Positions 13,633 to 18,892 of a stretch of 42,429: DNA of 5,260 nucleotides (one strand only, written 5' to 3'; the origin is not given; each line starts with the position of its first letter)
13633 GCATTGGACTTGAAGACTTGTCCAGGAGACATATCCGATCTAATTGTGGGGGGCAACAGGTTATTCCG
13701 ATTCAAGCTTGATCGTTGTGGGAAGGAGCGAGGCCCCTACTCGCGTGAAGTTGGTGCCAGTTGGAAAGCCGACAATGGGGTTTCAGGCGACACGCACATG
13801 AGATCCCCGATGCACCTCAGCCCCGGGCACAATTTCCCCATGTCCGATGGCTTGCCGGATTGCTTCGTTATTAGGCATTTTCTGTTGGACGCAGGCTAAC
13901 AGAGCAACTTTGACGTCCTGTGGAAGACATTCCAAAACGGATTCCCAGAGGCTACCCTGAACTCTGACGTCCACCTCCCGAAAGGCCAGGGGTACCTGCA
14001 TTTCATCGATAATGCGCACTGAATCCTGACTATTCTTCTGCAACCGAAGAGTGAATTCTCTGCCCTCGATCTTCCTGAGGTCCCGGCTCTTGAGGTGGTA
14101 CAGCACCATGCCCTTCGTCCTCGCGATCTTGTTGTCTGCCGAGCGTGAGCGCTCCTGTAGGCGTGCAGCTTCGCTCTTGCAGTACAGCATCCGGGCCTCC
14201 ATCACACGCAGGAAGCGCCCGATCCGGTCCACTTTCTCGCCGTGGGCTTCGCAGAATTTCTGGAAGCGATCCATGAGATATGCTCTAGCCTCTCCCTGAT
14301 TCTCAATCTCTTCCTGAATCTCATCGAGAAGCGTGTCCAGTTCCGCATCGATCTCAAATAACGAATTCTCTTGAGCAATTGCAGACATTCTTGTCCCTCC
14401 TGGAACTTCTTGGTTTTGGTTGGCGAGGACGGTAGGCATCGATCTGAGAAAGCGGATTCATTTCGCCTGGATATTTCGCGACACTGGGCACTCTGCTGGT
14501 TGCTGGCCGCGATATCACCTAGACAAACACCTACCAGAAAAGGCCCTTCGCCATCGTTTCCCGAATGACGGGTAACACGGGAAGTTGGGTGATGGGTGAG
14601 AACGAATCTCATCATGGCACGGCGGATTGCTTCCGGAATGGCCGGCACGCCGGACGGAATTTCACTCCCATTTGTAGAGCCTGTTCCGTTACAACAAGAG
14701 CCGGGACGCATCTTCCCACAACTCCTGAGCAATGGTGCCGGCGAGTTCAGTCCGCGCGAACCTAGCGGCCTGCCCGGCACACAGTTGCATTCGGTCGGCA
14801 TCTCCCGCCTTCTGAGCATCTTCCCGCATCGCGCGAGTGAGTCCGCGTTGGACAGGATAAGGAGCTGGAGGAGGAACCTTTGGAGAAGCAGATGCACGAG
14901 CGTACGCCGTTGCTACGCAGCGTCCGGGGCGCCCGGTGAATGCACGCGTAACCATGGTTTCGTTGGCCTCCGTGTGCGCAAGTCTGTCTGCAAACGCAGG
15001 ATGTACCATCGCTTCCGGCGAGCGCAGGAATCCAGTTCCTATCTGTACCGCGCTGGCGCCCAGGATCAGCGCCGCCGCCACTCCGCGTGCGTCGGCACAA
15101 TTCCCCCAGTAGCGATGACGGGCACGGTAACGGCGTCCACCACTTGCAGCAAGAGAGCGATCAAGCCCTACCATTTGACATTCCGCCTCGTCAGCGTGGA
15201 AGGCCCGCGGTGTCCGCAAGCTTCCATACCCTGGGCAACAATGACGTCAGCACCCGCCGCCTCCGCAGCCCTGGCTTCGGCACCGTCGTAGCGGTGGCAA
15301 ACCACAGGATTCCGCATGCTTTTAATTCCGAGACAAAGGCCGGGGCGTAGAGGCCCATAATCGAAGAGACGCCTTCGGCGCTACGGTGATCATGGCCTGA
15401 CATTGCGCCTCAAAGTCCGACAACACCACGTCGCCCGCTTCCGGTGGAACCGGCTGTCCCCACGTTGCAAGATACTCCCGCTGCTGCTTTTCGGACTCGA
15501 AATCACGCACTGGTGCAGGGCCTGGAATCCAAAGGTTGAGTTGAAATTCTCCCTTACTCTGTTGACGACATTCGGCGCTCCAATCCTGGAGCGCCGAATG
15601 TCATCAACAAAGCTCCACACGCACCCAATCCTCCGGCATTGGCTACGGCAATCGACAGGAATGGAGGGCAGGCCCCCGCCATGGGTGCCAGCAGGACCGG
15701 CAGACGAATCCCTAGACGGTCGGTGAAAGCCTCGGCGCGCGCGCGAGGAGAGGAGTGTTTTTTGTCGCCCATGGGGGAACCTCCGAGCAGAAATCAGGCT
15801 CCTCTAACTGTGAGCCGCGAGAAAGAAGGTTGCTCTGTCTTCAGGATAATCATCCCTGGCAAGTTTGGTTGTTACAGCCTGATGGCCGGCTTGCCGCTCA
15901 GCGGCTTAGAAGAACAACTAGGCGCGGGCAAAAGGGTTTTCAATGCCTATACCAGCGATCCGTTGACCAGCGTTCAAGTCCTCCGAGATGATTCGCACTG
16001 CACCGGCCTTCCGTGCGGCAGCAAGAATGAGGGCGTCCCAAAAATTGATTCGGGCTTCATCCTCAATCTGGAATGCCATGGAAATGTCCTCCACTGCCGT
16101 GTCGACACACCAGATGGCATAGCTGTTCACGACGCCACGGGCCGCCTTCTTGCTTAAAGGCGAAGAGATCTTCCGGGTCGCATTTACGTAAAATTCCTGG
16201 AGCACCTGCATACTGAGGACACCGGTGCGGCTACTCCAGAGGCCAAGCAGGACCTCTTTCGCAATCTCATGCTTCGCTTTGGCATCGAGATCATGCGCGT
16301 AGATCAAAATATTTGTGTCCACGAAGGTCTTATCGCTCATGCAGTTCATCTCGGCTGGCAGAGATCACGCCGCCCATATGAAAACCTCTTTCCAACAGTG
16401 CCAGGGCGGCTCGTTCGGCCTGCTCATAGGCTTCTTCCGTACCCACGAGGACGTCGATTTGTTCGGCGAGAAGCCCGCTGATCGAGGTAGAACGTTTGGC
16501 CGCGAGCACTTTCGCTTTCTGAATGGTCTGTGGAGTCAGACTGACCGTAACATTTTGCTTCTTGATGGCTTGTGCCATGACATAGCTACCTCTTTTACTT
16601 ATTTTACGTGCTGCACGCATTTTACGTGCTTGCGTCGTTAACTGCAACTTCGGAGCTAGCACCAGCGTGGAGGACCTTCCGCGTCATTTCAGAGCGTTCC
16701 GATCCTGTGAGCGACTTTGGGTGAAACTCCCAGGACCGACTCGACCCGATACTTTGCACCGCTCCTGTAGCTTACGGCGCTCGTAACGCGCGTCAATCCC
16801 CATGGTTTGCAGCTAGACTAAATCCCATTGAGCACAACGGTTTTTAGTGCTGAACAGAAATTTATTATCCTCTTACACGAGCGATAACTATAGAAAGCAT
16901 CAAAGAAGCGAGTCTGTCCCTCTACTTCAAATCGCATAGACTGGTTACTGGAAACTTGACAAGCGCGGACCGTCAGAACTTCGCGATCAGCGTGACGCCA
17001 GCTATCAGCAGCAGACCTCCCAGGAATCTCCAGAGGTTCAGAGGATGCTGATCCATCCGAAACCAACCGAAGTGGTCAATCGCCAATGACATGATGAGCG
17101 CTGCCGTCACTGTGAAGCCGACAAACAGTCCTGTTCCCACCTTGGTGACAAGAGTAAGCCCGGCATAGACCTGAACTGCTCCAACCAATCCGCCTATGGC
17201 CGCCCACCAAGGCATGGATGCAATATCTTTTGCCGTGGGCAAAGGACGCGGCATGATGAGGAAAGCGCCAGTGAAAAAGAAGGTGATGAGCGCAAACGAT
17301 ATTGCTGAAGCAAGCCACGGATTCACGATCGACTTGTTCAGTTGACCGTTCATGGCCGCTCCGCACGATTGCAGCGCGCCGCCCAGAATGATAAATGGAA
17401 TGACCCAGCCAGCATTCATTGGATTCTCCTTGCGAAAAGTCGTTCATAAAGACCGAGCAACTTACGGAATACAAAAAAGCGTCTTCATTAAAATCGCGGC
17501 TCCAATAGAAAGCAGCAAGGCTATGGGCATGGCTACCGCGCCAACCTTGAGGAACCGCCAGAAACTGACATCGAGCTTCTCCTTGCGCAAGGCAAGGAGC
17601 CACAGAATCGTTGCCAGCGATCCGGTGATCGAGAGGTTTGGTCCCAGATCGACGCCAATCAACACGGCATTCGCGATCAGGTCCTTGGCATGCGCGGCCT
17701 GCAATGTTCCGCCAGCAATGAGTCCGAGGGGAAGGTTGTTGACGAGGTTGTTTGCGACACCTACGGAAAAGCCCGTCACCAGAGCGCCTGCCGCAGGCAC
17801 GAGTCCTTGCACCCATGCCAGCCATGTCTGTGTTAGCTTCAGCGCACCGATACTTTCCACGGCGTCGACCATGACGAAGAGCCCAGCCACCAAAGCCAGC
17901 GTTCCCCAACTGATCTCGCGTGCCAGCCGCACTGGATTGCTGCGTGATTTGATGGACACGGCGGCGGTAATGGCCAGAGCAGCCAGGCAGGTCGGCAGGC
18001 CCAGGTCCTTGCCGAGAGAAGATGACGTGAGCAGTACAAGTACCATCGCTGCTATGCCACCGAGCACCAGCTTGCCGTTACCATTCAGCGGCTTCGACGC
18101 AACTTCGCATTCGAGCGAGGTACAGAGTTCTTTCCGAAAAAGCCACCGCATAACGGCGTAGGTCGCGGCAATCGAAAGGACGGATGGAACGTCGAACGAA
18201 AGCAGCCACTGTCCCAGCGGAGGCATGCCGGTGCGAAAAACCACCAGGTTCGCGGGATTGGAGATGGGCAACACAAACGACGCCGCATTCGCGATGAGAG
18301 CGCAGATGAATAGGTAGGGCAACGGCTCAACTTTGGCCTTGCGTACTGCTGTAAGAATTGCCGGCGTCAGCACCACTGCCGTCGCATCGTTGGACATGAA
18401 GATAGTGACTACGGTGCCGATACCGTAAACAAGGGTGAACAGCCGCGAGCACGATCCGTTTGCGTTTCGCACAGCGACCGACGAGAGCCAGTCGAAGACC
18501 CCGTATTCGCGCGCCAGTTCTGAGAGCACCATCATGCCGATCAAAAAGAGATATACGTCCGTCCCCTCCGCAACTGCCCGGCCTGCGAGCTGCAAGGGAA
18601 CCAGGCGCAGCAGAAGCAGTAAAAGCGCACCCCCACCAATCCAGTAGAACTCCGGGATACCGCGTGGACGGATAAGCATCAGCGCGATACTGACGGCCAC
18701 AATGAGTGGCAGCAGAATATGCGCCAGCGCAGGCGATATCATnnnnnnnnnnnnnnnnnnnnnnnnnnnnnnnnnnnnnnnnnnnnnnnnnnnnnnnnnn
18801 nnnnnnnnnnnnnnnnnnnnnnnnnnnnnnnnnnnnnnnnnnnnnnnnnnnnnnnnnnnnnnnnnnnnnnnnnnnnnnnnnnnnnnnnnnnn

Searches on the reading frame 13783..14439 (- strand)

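Call 70: search_protein_families(library=pfam, proteins=[window:13783-14439:-], max_evalue=0.0001)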
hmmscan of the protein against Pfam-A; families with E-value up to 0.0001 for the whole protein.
window:13783-14439:- (218 aa): 1 family
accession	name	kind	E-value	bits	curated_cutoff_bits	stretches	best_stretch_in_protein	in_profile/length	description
PF05565.16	Sipho_Gp157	-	6.2e-27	95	28.6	1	27-217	2-161/162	Siphovirus Gp157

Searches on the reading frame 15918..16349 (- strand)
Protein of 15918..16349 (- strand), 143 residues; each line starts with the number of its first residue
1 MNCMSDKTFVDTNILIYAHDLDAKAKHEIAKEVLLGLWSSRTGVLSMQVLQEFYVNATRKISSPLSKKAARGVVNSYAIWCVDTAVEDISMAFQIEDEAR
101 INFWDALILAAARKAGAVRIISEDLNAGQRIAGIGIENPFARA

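Call 17: search_protein_families(library=pfam, proteins=[window:15918-16349:-], max_evalue=0.001)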
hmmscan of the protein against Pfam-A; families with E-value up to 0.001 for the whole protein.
window:15918-16349:- (143 aa): 1 family
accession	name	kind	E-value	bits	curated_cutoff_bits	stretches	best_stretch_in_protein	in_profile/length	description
PF01850.27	PIN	-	1.4e-11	45.5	23.6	1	9-125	2-112/120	PIN domain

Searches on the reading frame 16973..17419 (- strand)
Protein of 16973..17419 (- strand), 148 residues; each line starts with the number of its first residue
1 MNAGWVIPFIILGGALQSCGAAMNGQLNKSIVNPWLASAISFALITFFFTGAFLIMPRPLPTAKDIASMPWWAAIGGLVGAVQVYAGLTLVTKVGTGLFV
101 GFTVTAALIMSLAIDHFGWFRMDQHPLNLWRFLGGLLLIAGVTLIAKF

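Call 17: search_protein_families(library=pfam, proteins=[window:16973-17419:-], max_evalue=0.001)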
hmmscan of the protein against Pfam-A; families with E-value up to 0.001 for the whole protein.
window:16973-17419:- (148 aa): 1 family
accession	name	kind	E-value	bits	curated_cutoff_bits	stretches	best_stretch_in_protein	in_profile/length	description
PF04657.19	DMT_YdcZ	-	5.8e-37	127.5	24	1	7-144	3-140/140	Putative inner membrane exporter, YdcZ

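Call 76: search_protein_families(library=ncbifam, proteins=[window:16973-17419:-], max_evalue=0.00001)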
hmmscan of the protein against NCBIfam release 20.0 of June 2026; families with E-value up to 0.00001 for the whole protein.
window:16973-17419:- (148 aa): 0 families

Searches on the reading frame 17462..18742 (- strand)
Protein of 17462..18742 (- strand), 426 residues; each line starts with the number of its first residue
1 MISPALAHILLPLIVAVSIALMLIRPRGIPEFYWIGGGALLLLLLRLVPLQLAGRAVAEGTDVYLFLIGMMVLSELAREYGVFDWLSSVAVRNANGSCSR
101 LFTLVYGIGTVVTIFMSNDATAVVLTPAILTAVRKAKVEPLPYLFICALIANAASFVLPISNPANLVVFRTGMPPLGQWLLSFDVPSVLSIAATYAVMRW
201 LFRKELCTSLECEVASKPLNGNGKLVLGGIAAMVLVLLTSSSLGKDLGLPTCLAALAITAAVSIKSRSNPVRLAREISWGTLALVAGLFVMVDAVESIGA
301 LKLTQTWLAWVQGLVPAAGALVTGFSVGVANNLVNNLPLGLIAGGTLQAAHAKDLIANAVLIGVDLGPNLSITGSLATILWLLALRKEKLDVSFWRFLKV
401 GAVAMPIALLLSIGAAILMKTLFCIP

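Call 17: search_protein_families(library=pfam, proteins=[window:17462-18742:-], max_evalue=0.001)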
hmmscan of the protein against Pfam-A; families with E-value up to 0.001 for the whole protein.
window:17462-18742:- (426 aa): 3 families
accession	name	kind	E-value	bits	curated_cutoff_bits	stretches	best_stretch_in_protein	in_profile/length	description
PF03600.22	CitMHS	-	3.4e-36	125.5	31.9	1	38-352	18-320/336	Citrate transporter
PF02040.21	ArsB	-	2.8e-24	86.7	22.2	1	14-414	5-418/423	Arsenical pump membrane protein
PF07158.17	MatC_N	-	1.9e-06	28.4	23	1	61-141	54-135/149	Dicarboxylate carrier protein MatC N-terminus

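Call 76: search_protein_families(library=ncbifam, proteins=[window:17462-18742:-], max_evalue=0.00001)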
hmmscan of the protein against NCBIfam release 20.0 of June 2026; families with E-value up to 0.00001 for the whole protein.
window:17462-18742:- (426 aa): 4 families
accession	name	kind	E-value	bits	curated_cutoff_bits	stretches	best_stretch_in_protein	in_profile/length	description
NF011980.0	PRK15445.1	subfamily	8.5e-44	150.2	457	1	13-418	7-424/430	arsenical efflux pump membrane protein ArsB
TIGR00935.1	2a45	subfamily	4.8e-35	121.6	415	1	13-411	5-415/426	arsenite/antimonite efflux transporter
NF033877.0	arsB_Sta_pI258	exception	1.6e-33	116.5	760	1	14-415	8-422/429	arsenite efflux transporter membrane subunit ArsB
TIGR00785.1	dass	subfamily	3.3e-10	39.3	198.6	1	62-172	302-414/444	DASS family sodium-coupled anion symporter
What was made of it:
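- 16973..19675 (-): Probable distal genes of the P_div operon: a 5'-truncated metallophosphoesterase (18743-19675), an ArsB/CitMHS-like permease (17462-18742) and a YdcZ DMT transporter (16973-17419). Pfam and NCBIfam (calls 17, 76).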
